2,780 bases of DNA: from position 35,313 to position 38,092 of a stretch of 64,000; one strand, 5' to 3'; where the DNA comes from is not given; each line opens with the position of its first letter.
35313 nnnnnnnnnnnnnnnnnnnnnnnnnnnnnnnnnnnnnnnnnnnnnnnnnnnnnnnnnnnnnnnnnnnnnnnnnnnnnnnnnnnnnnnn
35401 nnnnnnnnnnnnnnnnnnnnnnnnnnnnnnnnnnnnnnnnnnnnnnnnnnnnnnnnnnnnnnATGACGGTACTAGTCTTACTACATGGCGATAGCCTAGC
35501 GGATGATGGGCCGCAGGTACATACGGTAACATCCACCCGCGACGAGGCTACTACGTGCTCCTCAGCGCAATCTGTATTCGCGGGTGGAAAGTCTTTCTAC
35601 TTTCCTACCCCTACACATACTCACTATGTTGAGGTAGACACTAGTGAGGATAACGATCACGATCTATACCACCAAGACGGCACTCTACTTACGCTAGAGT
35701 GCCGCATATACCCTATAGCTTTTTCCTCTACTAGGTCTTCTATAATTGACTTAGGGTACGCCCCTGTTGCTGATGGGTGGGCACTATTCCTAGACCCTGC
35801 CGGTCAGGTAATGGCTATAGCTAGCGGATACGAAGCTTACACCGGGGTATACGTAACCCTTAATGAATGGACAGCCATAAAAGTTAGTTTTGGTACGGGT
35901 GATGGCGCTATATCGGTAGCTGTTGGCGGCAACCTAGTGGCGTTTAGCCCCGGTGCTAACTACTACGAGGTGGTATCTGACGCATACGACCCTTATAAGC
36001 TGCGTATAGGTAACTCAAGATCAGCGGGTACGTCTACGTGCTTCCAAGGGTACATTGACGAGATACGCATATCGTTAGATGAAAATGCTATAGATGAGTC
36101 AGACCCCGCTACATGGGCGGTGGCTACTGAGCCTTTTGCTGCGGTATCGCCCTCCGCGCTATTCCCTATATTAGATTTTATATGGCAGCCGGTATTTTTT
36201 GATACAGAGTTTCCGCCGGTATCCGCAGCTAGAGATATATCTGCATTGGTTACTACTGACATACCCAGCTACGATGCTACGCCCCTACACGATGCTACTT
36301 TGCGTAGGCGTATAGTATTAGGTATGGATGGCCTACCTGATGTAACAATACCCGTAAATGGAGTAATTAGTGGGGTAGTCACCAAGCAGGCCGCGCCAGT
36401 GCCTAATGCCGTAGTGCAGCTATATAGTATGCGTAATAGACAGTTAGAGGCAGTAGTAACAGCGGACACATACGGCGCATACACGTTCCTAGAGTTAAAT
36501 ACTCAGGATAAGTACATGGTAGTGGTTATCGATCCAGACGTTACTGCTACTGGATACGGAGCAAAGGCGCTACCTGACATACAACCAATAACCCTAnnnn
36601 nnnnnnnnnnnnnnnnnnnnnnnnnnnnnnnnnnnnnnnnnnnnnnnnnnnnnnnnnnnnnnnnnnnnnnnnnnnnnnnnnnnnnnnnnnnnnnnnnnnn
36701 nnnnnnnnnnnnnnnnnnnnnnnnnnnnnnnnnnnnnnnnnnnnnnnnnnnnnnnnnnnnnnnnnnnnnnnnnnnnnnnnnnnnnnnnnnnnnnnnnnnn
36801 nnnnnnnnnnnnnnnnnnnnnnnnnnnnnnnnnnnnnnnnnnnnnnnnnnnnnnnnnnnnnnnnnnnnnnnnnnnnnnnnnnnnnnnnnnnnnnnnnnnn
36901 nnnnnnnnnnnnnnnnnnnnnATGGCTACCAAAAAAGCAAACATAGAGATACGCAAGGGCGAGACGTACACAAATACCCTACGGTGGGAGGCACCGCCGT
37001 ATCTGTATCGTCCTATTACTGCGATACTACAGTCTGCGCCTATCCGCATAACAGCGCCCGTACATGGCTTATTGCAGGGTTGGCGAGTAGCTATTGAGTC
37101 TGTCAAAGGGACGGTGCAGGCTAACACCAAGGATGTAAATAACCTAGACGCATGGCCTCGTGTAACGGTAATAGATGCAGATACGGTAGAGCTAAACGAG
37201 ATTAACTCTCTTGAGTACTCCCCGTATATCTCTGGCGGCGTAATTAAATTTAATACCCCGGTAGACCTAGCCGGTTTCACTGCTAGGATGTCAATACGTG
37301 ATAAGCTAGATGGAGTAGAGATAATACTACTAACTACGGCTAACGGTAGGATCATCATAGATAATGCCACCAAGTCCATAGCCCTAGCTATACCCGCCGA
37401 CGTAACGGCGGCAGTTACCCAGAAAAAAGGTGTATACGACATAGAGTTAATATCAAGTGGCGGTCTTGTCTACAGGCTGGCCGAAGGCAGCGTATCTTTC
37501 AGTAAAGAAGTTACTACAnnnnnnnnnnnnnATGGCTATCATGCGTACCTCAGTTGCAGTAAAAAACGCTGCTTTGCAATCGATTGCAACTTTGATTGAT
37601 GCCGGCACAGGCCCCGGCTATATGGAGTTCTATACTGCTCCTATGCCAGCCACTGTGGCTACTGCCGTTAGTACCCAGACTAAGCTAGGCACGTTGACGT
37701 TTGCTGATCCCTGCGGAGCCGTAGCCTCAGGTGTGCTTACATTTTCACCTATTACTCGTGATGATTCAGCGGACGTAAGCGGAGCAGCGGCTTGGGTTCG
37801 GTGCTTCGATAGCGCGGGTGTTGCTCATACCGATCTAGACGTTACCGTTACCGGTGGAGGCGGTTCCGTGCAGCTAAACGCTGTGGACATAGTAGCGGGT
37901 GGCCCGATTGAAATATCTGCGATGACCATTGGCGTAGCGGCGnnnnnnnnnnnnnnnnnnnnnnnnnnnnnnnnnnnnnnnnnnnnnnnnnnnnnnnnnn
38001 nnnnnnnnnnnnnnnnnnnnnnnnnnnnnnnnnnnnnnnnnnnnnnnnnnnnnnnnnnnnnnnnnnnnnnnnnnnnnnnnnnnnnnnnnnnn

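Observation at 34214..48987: Four-member paralog family plus three copies of a small beta-sandwich module: a candidate multi-receptor adsorption cassette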

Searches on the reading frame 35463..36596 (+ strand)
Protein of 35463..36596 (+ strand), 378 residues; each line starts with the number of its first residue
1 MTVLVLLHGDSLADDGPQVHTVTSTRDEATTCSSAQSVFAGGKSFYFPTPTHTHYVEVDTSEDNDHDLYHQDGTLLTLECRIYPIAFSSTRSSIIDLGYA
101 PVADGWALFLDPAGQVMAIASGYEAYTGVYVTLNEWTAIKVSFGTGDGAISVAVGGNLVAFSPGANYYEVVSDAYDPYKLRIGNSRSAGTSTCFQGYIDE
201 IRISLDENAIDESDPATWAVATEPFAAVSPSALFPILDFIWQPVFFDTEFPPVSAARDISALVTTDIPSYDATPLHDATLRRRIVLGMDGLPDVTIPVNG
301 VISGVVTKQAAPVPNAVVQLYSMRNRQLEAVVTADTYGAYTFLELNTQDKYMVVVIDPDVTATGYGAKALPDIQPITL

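Call 6: search_protein_families(library=pfam, proteins=[window:35463-36596:+], max_evalue=0.1)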
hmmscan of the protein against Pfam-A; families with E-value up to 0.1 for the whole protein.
window:35463-36596:+ (378 aa): 6 families
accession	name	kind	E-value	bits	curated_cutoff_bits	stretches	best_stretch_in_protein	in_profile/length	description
PF13385.13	Laminin_G_3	-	2.4e-07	31.4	27.6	1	73-203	16-140/151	Concanavalin A-like lectin/glucanases superfamily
PF13620.12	CarboxypepD_reg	-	8.9e-06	26.4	32.3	1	302-372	2-66/82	Carboxypeptidase regulatory-like domain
PF17210.9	SdrD_B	-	0.0057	17.3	29.7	1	304-359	15-68/112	SdrD B-like domain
PF07210.18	DUF1416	-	0.028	14.8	23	0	294-343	14-62/97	Protein of unknown function (DUF1416)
PF11974.14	bMG3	-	0.029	14.8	34.9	1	308-354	23-73/103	Bacterial alpha-2-macroglobulin MG3 domain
PF20598.4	DUF6795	-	0.096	13.4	27.4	0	302-347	1-48/103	Domain of unknown function (DUF6795)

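Call 7: search_protein_families(library=phrogs, proteins=[window:35463-36596:+], max_evalue=0.01)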
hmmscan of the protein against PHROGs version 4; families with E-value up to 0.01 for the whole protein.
window:35463-36596:+ (378 aa): 4 families
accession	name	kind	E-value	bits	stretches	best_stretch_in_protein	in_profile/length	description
phrog_27013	-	unknown function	1.1e-06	29.8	1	301-359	24-81/95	-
phrog_3545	-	unknown function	0.00047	19.3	1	3-205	752-961/1115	-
phrog_21337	-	unknown function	0.0011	20.1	1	300-361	46-107/119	-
phrog_4390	-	unknown function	0.0016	19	1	85-192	104-213/253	-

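Call 94: search_protein_families(library=padloc, proteins=[window:35463-36596:+], max_evalue=0.01)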
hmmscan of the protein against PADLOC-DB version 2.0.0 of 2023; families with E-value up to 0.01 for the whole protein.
window:35463-36596:+ (378 aa): 0 families

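Call 95: search_protein_families(library=ncbifam, proteins=[window:35463-36596:+], max_evalue=0.01)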
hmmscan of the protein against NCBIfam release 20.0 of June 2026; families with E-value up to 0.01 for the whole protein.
window:35463-36596:+ (378 aa): 0 families

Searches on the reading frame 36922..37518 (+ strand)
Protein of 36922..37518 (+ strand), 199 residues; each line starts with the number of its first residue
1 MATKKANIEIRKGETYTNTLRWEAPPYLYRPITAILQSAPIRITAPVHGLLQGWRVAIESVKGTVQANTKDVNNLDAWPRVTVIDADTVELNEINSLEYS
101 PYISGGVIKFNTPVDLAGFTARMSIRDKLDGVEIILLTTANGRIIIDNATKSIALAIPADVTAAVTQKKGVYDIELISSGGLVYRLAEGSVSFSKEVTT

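Call 16: search_protein_families(library=phrogs, proteins=[window:36922-37518:+], max_evalue=0.001)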
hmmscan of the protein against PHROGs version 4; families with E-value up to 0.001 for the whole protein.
window:36922-37518:+ (199 aa): 2 families
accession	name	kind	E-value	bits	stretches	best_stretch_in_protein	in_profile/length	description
phrog_1084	-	unknown function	3.5e-25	89.5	1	1-199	3-116/123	unknown function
phrog_3304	-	tail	0.00067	20.5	1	112-198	30-113/177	L-shaped tail fiber protein assembly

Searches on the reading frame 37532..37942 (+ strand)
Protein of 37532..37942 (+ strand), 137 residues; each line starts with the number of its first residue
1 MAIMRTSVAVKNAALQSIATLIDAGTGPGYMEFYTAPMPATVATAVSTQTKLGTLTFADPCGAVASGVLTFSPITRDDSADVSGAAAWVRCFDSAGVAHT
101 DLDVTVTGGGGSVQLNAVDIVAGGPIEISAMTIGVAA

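Call 16: search_protein_families(library=phrogs, proteins=[window:37532-37942:+], max_evalue=0.001)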
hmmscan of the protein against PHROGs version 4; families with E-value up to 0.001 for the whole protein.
window:37532-37942:+ (137 aa): 1 family
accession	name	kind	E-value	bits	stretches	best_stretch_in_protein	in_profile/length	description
phrog_3758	-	head and packaging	4.2e-29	102.3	1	4-133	3-135/140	virion structural protein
